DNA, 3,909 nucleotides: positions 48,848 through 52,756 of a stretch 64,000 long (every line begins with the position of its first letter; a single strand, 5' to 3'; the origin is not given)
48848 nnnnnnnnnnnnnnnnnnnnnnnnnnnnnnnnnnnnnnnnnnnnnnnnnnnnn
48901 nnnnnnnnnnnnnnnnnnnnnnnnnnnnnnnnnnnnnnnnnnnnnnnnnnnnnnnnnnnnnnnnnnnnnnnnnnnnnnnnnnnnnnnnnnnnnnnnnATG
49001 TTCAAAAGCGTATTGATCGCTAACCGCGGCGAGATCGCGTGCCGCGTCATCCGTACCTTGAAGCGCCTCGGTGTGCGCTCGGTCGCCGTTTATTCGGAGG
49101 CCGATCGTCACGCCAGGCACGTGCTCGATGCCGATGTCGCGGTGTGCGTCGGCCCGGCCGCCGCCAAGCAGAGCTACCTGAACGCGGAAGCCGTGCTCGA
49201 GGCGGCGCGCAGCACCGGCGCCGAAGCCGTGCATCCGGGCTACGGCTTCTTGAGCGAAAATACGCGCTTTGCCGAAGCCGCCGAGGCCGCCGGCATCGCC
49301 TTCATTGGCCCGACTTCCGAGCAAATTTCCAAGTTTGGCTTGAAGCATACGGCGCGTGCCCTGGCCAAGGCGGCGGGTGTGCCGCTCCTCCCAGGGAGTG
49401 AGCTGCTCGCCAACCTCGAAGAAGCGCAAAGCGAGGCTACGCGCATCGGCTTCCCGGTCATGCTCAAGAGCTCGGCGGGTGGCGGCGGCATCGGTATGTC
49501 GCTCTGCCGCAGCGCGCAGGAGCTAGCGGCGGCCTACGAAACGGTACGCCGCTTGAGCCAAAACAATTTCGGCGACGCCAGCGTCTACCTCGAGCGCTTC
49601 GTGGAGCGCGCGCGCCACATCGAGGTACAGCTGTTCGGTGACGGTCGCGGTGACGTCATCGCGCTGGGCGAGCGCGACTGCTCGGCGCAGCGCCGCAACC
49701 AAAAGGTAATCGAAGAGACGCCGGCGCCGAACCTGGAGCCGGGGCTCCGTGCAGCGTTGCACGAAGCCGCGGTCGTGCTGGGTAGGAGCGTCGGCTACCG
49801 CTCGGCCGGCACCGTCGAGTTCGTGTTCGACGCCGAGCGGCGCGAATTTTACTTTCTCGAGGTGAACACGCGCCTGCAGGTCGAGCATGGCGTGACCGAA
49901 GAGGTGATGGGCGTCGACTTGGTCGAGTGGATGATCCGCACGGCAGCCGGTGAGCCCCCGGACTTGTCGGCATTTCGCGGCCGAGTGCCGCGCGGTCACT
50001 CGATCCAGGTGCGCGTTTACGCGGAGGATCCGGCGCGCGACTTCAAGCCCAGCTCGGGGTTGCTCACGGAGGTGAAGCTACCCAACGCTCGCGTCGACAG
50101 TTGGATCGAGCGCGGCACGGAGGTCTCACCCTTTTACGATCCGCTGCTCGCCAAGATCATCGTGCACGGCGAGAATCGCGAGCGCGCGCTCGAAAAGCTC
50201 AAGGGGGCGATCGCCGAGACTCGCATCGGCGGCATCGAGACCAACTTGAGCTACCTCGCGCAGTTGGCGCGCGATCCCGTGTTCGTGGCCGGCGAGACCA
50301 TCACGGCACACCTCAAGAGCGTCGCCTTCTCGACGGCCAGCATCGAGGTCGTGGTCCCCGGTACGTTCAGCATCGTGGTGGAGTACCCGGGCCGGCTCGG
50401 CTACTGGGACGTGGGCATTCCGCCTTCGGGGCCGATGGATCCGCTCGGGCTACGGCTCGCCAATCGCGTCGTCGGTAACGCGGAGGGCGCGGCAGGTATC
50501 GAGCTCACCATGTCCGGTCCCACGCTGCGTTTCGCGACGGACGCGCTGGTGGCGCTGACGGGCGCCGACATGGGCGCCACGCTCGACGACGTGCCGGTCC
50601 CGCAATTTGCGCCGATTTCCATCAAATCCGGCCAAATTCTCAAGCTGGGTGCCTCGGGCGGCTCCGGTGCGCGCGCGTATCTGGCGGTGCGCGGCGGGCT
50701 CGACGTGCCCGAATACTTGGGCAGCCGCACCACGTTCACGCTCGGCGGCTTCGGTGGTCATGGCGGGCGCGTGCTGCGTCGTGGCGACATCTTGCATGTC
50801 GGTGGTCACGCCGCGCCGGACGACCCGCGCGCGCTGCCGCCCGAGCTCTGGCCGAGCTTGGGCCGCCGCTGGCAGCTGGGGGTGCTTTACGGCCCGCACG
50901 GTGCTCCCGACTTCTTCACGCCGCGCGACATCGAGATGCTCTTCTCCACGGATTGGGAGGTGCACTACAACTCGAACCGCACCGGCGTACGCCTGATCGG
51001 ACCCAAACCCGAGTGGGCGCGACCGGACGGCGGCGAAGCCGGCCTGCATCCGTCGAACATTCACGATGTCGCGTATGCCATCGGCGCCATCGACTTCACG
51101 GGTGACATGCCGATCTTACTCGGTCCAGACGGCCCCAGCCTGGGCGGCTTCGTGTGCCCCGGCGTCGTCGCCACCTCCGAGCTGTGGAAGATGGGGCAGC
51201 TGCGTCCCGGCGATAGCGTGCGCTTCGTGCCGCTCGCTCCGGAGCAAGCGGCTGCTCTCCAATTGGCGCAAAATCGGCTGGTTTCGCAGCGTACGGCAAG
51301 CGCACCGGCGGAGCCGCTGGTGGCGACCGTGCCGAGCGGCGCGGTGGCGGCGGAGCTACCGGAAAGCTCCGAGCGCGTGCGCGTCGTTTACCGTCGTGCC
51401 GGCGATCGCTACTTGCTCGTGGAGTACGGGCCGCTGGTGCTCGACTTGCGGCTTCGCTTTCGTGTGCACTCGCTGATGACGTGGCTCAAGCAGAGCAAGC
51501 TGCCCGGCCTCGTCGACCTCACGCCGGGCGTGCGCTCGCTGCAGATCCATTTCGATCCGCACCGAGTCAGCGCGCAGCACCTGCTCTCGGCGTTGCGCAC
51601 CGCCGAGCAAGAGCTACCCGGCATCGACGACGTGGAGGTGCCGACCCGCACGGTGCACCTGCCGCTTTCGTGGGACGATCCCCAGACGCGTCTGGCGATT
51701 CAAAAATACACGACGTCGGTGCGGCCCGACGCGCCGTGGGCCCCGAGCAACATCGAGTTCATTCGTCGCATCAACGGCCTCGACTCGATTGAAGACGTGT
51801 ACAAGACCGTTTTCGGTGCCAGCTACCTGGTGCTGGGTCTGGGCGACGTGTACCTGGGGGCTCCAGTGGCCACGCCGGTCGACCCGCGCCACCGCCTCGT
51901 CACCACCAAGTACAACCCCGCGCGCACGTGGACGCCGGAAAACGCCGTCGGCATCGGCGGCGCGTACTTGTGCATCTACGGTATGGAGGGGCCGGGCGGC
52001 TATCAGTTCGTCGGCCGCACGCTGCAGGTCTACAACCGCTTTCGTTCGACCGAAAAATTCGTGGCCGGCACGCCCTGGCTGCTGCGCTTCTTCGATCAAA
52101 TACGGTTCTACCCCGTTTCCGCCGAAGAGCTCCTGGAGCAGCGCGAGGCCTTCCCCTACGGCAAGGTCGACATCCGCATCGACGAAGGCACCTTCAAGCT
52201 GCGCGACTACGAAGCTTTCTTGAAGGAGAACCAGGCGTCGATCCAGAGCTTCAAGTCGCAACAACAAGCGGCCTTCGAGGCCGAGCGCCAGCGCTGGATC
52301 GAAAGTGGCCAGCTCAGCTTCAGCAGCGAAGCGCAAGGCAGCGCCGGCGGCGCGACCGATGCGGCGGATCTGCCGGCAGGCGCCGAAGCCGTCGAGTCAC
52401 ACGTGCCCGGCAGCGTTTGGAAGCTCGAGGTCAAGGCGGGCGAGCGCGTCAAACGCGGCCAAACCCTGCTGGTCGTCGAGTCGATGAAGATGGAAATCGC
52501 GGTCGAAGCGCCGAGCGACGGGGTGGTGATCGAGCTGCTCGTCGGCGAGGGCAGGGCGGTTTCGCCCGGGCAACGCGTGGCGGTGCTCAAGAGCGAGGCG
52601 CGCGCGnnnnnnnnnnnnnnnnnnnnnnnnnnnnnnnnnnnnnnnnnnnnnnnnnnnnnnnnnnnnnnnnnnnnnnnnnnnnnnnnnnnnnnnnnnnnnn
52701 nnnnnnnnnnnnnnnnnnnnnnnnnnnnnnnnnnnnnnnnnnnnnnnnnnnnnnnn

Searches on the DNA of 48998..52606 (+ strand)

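Call 68: search_rna_families(sources=[L031, L032, L033, L034, L035, L036, L037, L038, L039, L010, L004, L006, L008, L011], threshold=gathering)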
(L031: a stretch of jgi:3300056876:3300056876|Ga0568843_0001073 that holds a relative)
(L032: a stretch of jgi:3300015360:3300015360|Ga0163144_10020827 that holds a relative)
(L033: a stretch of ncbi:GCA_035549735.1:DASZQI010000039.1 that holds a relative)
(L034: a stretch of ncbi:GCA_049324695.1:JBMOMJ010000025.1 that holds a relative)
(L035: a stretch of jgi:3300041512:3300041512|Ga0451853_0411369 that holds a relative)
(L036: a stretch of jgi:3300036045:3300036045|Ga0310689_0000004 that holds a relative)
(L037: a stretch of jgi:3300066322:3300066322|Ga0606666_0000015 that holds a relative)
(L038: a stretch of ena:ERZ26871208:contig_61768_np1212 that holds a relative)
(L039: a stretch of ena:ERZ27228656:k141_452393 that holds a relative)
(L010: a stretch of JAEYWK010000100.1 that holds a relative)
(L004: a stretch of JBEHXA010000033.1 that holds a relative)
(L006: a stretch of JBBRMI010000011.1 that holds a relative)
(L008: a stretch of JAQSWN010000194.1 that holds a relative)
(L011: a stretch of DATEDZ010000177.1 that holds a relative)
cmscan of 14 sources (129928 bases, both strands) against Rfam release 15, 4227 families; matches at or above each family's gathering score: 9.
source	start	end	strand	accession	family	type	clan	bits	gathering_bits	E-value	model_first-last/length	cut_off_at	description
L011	4330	4380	-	RF01068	Guanidine-II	Cis-reg; riboswitch;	-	44.1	32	3.4e-05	1-48/48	no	Guanidine-II riboswitch aptamer (mini-ykkC)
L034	2116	2162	+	RF01068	Guanidine-II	Cis-reg; riboswitch;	-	43.6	32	4.8e-05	1-48/48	no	Guanidine-II riboswitch aptamer (mini-ykkC)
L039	1028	1074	+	RF01068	Guanidine-II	Cis-reg; riboswitch;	-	43.1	32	6.1e-05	1-48/48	no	Guanidine-II riboswitch aptamer (mini-ykkC)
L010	4122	4171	+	RF01068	Guanidine-II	Cis-reg; riboswitch;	-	41.3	32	0.00016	1-48/48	no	Guanidine-II riboswitch aptamer (mini-ykkC)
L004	2729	2778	+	RF01068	Guanidine-II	Cis-reg; riboswitch;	-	41.3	32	0.00016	1-48/48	no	Guanidine-II riboswitch aptamer (mini-ykkC)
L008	6095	6144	-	RF01068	Guanidine-II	Cis-reg; riboswitch;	-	41.3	32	0.00016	1-48/48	no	Guanidine-II riboswitch aptamer (mini-ykkC)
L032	177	226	+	RF01068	Guanidine-II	Cis-reg; riboswitch;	-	40.2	32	0.00031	1-48/48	no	Guanidine-II riboswitch aptamer (mini-ykkC)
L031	2416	2465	+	RF01068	Guanidine-II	Cis-reg; riboswitch;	-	39.7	32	0.0004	1-48/48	no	Guanidine-II riboswitch aptamer (mini-ykkC)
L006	4491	4540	+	RF01068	Guanidine-II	Cis-reg; riboswitch;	-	36.3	32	0.0026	1-48/48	no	Guanidine-II riboswitch aptamer (mini-ykkC)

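Call 85: search_rna_families(sources=[L033, L034, L039], threshold=evalue, max_evalue=5)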
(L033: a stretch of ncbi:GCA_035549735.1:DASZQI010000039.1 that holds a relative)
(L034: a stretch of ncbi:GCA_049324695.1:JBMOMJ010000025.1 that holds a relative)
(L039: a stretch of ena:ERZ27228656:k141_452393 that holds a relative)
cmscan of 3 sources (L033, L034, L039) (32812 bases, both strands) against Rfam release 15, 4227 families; matches with E-value up to 5: 4.
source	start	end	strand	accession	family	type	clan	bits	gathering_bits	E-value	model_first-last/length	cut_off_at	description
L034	2116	2162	+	RF01068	Guanidine-II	Cis-reg; riboswitch;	-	43.6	32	1.2e-05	1-48/48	no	Guanidine-II riboswitch aptamer (mini-ykkC)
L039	1028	1074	+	RF01068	Guanidine-II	Cis-reg; riboswitch;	-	43.1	32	1.5e-05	1-48/48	no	Guanidine-II riboswitch aptamer (mini-ykkC)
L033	8921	9049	+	RF02342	ar7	Gene; sRNA;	-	24.4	60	0.51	1-145/145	no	Alphaproteobacterial sRNA ar7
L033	1531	1587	+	RF01136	sR28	Gene; snRNA; snoRNA; CD-box;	-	19.5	39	0.47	1-55/55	no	Small nucleolar RNA sR28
